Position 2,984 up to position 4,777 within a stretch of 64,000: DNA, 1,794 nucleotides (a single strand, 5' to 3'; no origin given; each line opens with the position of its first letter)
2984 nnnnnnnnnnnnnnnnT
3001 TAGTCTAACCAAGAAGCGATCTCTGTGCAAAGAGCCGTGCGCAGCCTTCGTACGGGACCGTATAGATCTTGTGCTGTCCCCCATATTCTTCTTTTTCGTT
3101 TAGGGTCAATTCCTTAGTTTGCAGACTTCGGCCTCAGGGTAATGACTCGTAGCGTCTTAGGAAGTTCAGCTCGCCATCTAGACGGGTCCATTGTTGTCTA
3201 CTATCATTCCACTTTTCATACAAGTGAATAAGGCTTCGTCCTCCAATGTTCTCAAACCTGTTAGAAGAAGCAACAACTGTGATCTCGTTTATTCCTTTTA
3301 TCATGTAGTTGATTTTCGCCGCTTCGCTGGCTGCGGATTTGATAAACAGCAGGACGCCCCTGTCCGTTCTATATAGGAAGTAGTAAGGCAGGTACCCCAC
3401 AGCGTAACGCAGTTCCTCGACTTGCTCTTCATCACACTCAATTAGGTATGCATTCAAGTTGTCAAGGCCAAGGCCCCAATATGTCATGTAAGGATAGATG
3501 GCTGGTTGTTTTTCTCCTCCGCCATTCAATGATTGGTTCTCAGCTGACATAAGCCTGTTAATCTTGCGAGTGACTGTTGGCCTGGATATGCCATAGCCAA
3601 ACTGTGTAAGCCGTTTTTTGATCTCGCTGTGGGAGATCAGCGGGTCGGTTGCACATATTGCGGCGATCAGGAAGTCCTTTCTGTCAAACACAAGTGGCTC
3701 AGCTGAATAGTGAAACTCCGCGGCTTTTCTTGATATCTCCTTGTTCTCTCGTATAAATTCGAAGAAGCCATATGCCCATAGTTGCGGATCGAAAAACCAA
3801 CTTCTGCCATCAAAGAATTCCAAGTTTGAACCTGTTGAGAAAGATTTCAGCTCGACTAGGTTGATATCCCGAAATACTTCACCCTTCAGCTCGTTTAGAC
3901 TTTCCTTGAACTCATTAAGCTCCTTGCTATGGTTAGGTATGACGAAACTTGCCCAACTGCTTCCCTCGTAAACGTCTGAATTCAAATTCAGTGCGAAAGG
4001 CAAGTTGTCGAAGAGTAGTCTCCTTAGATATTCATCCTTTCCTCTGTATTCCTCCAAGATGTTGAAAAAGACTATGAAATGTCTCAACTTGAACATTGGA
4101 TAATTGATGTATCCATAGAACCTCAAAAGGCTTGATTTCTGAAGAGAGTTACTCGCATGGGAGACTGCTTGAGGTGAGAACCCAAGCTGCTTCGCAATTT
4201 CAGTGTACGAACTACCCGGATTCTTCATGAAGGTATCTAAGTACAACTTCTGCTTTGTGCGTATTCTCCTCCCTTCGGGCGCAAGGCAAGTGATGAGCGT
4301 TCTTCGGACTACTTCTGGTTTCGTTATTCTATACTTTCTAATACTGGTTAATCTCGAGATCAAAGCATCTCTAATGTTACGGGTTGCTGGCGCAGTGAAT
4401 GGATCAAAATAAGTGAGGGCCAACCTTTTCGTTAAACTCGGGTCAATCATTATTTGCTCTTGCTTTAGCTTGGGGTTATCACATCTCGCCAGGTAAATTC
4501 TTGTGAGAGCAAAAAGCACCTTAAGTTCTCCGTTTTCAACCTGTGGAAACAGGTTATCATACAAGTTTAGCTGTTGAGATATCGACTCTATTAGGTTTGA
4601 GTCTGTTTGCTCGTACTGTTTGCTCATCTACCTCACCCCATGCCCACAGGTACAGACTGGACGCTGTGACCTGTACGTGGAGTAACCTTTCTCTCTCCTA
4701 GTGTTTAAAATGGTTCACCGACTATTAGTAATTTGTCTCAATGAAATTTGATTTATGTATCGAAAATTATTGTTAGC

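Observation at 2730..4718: Candidate archaeal peptide-signalling module: tiny secreted pre-peptide + convergent tandem-Lrp regulator sharing an operator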

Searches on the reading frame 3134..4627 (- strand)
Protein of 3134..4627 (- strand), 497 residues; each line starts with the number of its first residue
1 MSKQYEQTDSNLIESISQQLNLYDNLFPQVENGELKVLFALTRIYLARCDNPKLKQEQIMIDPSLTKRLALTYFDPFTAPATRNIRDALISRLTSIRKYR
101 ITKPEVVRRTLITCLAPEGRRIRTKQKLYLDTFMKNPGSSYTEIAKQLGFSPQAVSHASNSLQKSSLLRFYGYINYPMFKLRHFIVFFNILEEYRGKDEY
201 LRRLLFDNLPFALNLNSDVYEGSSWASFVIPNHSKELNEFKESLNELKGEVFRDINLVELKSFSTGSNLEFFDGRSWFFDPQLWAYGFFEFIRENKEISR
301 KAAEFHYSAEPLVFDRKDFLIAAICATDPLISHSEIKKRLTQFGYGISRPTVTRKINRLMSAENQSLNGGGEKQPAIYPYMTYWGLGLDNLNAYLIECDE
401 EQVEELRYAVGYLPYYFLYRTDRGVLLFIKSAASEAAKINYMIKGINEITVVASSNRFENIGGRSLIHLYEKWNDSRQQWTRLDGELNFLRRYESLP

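Call 3: search_protein_families(library=pfam, proteins=[window:3134-4627:-], max_evalue=1)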
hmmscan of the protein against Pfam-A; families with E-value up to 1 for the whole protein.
window:3134-4627:- (497 aa): 10 families
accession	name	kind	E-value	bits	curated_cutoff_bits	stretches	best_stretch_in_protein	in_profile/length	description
PF13412.12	HTH_24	-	6.7e-08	32.4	21.9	1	130-165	9-44/48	Winged helix-turn-helix DNA-binding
PF12802.13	MarR_2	-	0.00022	21.8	27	1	126-169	7-51/61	MarR family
PF01047.28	MarR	-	0.0013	19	24.6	1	136-170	15-49/59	MarR family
PF13404.12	HTH_AsnC-type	-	0.0021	18.3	27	1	133-155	12-34/42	AsnC-type helix-turn-helix domain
PF13545.12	HTH_Crp_2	-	0.0031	17.9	27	1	140-173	24-57/70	Crp-like helix-turn-helix domain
PF13384.12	HTH_23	-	0.014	15.6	24.6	1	136-157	16-36/50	Homeodomain-like domain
PF23693.1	YmgM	-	0.038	14.9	27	1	153-188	10-46/67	YmgM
PF08281.18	Sigma70_r4_2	-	0.079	13.1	25.7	1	138-156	26-44/54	Sigma-70, region 4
PF13730.12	HTH_36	-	0.15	12.3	25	0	137-168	21-55/55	Helix-turn-helix domain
PF11242.13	DUF2774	-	0.19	12.4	29.2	1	133-159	8-34/63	Protein of unknown function (DUF2774)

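Call 9: find_homologous_proteins(query=window:3134-4627:-)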
Query window:3134-4627:- (497 aa): 23 proteins with E <= 0.001 among 8000 candidates. Only proteins of 273 to 870 residues were searched: fused or split forms outside these lengths cannot appear, so this answer is no evidence that the protein stands alone or is whole; lengths 'longer' or 'shorter' looks for them.
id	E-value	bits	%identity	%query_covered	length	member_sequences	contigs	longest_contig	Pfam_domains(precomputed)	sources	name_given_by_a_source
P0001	0.0e+0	1128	100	100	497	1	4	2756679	PF13412.13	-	-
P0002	1.3e-256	870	76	100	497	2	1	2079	PF13412.13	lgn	-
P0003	6.9e-221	752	65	100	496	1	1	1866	PF13412.13,PF13404.13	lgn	-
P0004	1.7e-219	747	65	100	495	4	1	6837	PF13412.13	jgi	jgi:DNA-binding Lrp family transcriptional regulator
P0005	1.0e-217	742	65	100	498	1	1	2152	PF13404.13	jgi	jgi:DNA-binding Lrp family transcriptional regulator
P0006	1.2e-214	731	64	100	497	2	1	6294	PF13412.13,PF12802.14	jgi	-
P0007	1.4e-214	731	65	100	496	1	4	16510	PF13412.13,PF13404.13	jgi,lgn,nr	nr:helix-turn-helix domain-containing protein [Candidatus Njordarchaeum guaymaensis]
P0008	7.7e-212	722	63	100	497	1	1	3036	PF13412.13,PF13404.13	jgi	jgi:DNA-binding Lrp family transcriptional regulator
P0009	2.6e-207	707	62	100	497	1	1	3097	PF13412.13,PF13404.13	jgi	jgi:DNA-binding Lrp family transcriptional regulator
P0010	3.8e-206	703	61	100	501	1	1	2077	-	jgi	jgi:DNA-binding Lrp family transcriptional regulator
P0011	1.6e-205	701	60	100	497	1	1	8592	PF13412.13,PF13404.13,PF12802.14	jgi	jgi:DNA-binding Lrp family transcriptional regulator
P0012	1.8e-204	698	63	96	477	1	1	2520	PF13412.13,PF13404.13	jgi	jgi:DNA-binding Lrp family transcriptional regulator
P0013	4.9e-204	696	61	100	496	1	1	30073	PF13412.13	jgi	jgi:DNA-binding Lrp family transcriptional regulator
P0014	2.0e-199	681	58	100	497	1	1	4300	PF13404.13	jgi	jgi:DNA-binding Lrp family transcriptional regulator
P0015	8.6e-197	672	59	100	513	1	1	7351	-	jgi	jgi:DNA-binding Lrp family transcriptional regulator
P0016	9.1e-192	656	57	100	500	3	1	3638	-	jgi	jgi:DNA-binding Lrp family transcriptional regulator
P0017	3.0e-189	648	57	100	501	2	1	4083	-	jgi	jgi:DNA-binding Lrp family transcriptional regulator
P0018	8.1e-189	646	56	100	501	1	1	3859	PF13404.13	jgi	jgi:DNA-binding Lrp family transcriptional regulator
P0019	4.4e-187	640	56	100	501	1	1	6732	-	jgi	jgi:hypothetical protein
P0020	9.3e-186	636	56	100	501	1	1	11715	-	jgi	jgi:DNA-binding Lrp family transcriptional regulator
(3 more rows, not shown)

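Call 12: find_related_loci(query=A1, collection=genome_contigs, flank=3000)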
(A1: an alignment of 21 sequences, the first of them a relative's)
Query A1 (497 aa) in genome_contigs; peptide patterns used: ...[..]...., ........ (x = any residue, [..] = any of these).
40 stretches matched a pattern; 1 encode a relative of the query (tblastn E <= 1e-3); 1 distinct loci.
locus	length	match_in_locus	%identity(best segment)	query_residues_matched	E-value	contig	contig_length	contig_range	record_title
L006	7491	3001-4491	62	1-496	0e+0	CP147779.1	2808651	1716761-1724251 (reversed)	MAG: Promethearchaeati archaeon SRVP18_Atabeyarchaeia-1 chromosome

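Call 13: find_related_loci(query=A1, collection=metagenome_contigs, flank=3000)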
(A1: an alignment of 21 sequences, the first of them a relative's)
Query A1 (497 aa) in metagenome_contigs; peptide patterns used: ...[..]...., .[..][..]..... (x = any residue, [..] = any of these).
185 stretches matched a pattern; 4 encode a relative of the query (tblastn E <= 1e-3); 4 distinct loci.
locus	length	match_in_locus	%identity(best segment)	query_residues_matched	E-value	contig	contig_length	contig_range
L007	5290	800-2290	64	1-497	0e+0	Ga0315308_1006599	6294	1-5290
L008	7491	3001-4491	63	1-497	0e+0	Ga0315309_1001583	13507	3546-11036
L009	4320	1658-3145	65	1-497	0e+0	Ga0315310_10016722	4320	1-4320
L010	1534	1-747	59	249-497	6e-111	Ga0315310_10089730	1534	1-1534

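Call 17: find_encoding_contigs(protein=P0013, flank=4000, max_places=2)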
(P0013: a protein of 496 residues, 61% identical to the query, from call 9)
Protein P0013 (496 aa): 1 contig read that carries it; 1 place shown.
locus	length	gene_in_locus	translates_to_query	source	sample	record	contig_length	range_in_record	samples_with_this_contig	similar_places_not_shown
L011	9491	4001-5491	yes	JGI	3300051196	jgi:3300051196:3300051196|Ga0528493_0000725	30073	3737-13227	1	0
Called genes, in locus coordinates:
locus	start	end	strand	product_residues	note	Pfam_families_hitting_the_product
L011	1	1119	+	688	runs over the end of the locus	PF00122:E1-E2_ATPase, PF00702:Hydrolase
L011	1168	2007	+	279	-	-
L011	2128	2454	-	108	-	PF02036:SCP2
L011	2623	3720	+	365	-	PF13527:Acetyltransf_9, PF00583:Acetyltransf_1, PF13673:Acetyltransf_10 (weak), PF13508:Acetyltransf_7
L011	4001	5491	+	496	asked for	PF13412:HTH_24 (faint)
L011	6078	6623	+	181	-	-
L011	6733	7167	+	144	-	-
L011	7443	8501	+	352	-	PF00037:Fer4 (weak), PF12837:Fer4_6 (weak), PF12838:Fer4_7, PF13187:Fer4_9, PF13237:Fer4_10, PF14697:Fer4_21, PF00037:Fer4, PF12797:Fer4_2 (weak), +2 more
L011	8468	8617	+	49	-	-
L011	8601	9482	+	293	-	PF01569:PAP2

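Call 18: find_encoding_contigs(protein=P0007, flank=4000, max_places=2)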
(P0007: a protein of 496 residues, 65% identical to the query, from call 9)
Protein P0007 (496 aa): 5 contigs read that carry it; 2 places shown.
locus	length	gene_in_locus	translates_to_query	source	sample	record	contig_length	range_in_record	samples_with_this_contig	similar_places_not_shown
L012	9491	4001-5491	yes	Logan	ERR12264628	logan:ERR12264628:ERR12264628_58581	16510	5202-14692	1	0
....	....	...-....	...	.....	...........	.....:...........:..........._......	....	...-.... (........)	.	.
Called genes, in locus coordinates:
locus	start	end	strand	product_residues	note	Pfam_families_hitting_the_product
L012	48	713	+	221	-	PF00977:His_biosynth (faint)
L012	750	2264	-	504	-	PF00370:FGGY_N, PF02782:FGGY_C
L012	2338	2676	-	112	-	PF07883:Cupin_2, PF00190:Cupin_1 (weak)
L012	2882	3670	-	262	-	PF00106:adh_short, PF08659:KR (weak), PF13561:adh_short_C2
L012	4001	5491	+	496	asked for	PF13412:HTH_24 (faint), PF13404:HTH_AsnC-type (faint)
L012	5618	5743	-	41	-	-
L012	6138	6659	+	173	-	-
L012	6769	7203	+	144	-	-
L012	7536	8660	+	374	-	PF01978:TrmB (weak), PF00037:Fer4 (weak), PF14697:Fer4_21 (weak), PF25160:LdpA_Fe-S-bd (weak), PF12838:Fer4_7, PF13187:Fer4_9, PF00037:Fer4, PF12837:Fer4_6 (weak), +3 more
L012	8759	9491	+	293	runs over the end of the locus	PF01569:PAP2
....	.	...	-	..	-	?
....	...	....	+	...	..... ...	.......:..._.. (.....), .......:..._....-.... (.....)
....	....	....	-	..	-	-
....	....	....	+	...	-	-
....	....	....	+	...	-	-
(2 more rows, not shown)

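Call 19: find_encoding_contigs(protein=P0020, flank=4000, max_places=2)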
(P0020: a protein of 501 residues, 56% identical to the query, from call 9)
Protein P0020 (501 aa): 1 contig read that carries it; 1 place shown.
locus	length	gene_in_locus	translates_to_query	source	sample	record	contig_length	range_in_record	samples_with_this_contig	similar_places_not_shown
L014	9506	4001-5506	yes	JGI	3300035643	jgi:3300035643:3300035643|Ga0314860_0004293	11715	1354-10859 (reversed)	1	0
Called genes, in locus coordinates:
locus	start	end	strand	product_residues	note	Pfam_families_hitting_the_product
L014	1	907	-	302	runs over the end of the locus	PF00730:HhH-GPD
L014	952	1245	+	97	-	PF12663:DUF3788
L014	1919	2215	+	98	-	PF01209:Ubie_methyltran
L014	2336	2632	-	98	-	PF02036:SCP2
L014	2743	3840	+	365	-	PF13527:Acetyltransf_9, PF00583:Acetyltransf_1, PF13673:Acetyltransf_10 (weak), PF13508:Acetyltransf_7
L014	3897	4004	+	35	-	-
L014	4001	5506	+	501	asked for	-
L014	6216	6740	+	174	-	-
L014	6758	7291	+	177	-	-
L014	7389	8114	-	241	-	PF14512:TM1586_NiRdase (faint), PF00881:Nitroreductase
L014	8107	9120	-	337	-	PF08240:ADH_N, PF13602:ADH_zinc_N_2 (faint), PF00107:ADH_zinc_N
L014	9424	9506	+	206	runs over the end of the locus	PF03551:PadR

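Call 22: search_protein_representatives(protein=window:3134-4627:-)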
Query: 497 residues. Proteins with E-value up to 0.001 (for the whole library): 77; up to 1e-10: 56; up to 1e-30: 11. The best 77 are listed.
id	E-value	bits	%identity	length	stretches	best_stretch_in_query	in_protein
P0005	3.2e-218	741.5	65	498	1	1-497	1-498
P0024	1.1e-66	241.8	59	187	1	311-495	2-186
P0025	4.7e-64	233.1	33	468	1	18-482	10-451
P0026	5.6e-64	232.8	35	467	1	21-495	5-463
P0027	4.2e-59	216.7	32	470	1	17-481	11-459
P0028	9.2e-42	159.6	30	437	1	30-481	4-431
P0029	9.5e-40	152.9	31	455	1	17-481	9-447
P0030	9.0e-38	146.4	30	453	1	30-481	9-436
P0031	3.2e-34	134.7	34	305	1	128-430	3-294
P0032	6.9e-34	133.6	31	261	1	225-488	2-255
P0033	3.4e-31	124.7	27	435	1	81-487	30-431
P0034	3.0e-29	118.3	30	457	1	77-481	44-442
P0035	2.9e-28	115.1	26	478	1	22-484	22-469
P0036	3.1e-28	114.9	36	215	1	272-485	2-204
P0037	5.4e-26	107.6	25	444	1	74-481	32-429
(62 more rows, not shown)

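Call 26: find_encoding_contigs(protein=P0011, flank=2500, max_places=1)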
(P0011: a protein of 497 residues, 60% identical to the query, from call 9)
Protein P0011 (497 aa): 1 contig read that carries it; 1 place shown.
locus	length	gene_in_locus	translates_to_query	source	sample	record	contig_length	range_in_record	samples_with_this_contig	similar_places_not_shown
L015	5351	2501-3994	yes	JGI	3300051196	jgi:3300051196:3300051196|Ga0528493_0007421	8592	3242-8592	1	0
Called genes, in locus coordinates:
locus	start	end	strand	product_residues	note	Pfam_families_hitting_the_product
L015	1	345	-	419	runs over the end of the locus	PF00155:Aminotran_1_2 (weak), PF01041:DegT_DnrJ_EryC1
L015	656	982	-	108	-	PF02036:SCP2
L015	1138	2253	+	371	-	PF13527:Acetyltransf_9, PF00583:Acetyltransf_1, PF13673:Acetyltransf_10 (faint), PF13508:Acetyltransf_7, PF08445:FR47 (faint)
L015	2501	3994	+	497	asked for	PF13412:HTH_24 (faint), PF12802:MarR_2 (faint), PF13404:HTH_AsnC-type (faint)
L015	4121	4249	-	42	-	-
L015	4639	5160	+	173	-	-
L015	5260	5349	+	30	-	?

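Call 27: find_encoding_contigs(protein=P0015, flank=2500, max_places=1)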
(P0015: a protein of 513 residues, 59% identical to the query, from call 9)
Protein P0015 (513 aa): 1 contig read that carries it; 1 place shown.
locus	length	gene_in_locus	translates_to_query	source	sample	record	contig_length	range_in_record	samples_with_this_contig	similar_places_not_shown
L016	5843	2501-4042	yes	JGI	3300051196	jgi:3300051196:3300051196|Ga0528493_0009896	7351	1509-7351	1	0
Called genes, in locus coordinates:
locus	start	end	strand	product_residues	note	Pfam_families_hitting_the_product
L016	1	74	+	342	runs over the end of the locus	-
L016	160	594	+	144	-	PF12663:DUF3788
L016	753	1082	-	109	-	PF02036:SCP2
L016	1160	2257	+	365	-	PF13527:Acetyltransf_9, PF00583:Acetyltransf_1, PF13673:Acetyltransf_10 (weak), PF13508:Acetyltransf_7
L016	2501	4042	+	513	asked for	-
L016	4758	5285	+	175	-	-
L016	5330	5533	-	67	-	-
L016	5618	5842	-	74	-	?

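Call 28: find_encoding_contigs(protein=P0019, flank=2500, max_places=1)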
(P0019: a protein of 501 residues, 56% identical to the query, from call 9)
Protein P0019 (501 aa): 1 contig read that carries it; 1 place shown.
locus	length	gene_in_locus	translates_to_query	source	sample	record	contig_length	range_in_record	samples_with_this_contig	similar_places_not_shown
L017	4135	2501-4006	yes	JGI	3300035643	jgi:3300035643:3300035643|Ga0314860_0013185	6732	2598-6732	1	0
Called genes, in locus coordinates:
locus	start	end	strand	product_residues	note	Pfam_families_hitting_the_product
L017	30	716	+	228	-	PF01209:Ubie_methyltran, PF13489:Methyltransf_23 (faint), PF13649:Methyltransf_25, PF13847:Methyltransf_31, PF08241:Methyltransf_11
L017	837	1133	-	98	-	PF02036:SCP2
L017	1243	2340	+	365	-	PF13527:Acetyltransf_9, PF00583:Acetyltransf_1, PF13673:Acetyltransf_10 (weak), PF13508:Acetyltransf_7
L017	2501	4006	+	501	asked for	-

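Call 29: find_encoding_contigs(protein=P0004, flank=2500, max_places=1)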
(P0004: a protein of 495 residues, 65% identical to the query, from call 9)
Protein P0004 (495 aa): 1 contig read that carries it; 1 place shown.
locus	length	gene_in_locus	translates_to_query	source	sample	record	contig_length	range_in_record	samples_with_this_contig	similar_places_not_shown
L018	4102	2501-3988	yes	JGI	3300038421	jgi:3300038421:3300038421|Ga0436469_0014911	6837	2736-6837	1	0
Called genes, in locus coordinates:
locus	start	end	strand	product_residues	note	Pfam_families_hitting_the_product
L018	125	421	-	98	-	PF02036:SCP2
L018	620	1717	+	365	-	PF13527:Acetyltransf_9, PF00583:Acetyltransf_1, PF13673:Acetyltransf_10 (weak), PF13508:Acetyltransf_7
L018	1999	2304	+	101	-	-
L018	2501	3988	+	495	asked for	PF13412:HTH_24 (faint)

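Call 34: predict_structure(alignment_id=A1)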
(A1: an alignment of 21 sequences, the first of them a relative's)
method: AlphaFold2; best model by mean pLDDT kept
length: 497 residues; sequences in the alignment: 21
mean_pLDDT: 52.5   pTM: 0.38
mean pLDDT of the five models: 52.5, 50.2, 47.2, 47.1, 39.8
residues with pLDDT >= 90: 0; 70-90: 83; 50-70: 202; < 50: 212
segments of 3 or more residues with pLDDT < 50: 1-9, 115-123, 136-139, 166-170, 182-272, 274-312, 364-372, 379-390, 456-465, 484-497
pLDDT, mean of each block of 10 residues (from residue 1): 38 58 71 73 78 67 54 60 69 67 57 47 50 50 63 61 50 56 32 31 29 23 24 37 38 30 32 47 43 36 32 68 69 81 84 79 44 53 44 64 63 50 59 57 63 47 49 66 45 33
secondary structure, 60 per line:
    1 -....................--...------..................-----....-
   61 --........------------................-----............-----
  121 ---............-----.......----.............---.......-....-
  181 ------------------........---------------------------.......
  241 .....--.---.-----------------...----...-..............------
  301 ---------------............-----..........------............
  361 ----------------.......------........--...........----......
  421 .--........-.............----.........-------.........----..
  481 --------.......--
elements in order: H2-21 H33-50 H56-59 H63-70 H83-98 H104-115 H124-135 H141-147 H152-164 E168-174 H176-179 H199-206 H234-245 E270-272 E277-279 H281-294 H316-327 H333-342 H349-360 E377-383 E390-397 H400-410 E415-421 E424-431 H433-445 E450-458 H466-472 H489-495

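Call 66: find_encoding_contigs(protein=P0017, flank=2500, max_places=1)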
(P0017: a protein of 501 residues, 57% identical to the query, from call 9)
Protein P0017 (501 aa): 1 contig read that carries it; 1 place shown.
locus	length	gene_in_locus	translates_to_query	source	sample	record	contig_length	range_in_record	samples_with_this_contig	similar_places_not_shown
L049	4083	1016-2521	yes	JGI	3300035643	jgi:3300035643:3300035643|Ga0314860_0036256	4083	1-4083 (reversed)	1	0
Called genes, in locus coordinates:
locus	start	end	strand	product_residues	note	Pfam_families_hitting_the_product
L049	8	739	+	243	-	-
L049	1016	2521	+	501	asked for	-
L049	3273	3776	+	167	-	-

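Call 67: find_encoding_contigs(protein=P0018, flank=2500, max_places=1)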
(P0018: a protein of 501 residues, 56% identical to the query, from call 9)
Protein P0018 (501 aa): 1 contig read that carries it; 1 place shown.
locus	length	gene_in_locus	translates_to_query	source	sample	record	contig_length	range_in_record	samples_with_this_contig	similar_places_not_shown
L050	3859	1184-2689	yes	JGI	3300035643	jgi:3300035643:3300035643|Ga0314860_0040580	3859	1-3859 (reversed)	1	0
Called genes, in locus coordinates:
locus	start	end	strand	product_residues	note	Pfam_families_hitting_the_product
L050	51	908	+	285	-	PF00583:Acetyltransf_1 (weak), PF13508:Acetyltransf_7 (weak), PF13527:Acetyltransf_9 (weak)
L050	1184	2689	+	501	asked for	PF13404:HTH_AsnC-type (faint)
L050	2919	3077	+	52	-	-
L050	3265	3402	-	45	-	-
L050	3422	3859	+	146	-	?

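Call 68: find_encoding_contigs(protein=P0016, flank=2500, max_places=1)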
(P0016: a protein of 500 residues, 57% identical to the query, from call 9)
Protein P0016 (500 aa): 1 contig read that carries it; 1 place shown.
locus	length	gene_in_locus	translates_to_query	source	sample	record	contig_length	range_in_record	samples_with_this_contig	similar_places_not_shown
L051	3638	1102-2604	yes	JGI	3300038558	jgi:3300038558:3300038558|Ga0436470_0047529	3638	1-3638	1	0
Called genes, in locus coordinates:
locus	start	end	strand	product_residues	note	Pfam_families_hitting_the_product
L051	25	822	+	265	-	-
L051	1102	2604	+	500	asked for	-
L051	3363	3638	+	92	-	?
